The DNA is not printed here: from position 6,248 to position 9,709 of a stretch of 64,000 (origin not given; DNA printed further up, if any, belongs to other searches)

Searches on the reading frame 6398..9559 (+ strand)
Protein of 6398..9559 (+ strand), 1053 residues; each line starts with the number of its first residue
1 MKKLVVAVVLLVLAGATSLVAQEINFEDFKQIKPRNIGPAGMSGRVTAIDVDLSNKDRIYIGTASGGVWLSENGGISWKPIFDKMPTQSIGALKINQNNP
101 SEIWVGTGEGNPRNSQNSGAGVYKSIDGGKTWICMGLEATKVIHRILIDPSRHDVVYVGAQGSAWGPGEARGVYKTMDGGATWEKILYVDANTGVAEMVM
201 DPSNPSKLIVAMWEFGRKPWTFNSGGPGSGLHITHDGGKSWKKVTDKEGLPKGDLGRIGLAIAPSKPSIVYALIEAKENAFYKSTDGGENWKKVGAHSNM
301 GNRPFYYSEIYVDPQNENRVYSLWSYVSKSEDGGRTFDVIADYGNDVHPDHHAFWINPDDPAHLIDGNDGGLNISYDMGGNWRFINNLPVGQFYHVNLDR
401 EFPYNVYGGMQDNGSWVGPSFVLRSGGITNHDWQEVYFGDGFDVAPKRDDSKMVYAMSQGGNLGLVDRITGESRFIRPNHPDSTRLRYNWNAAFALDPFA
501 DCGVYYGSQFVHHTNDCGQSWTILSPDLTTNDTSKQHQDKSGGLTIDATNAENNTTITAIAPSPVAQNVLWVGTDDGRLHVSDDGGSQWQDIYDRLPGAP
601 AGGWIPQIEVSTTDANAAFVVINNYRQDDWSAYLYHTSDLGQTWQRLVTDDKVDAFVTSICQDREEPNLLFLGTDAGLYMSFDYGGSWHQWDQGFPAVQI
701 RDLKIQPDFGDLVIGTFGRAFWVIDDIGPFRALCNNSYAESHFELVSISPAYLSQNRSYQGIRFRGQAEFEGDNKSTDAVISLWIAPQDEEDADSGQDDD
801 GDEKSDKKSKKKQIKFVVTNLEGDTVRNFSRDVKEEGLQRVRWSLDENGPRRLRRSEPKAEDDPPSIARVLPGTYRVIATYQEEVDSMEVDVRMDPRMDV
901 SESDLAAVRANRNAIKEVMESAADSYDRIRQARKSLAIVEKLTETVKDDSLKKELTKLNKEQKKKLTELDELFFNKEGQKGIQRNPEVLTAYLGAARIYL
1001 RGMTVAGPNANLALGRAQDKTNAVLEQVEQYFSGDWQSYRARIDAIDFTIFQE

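Call 39: search_protein_families(library=pfam, proteins=[window:6398-9559:+])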
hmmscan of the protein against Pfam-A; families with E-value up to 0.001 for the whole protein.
window:6398-9559:+ (1053 aa): 3 families
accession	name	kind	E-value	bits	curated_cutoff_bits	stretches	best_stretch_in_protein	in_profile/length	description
PF15902.12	Sortilin-Vps10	-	9.5e-29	100.9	33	4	122-246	3-114/446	Sortilin, neurotensin receptor 3,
PF14870.12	PSII_BNR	-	4.1e-09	36.6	27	1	153-293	21-139/303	Photosynthesis system II assembly factor YCF48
PF02012.26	BNR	-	1.7e-08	33.6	27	0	282-293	1-12/12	BNR/Asp-box repeat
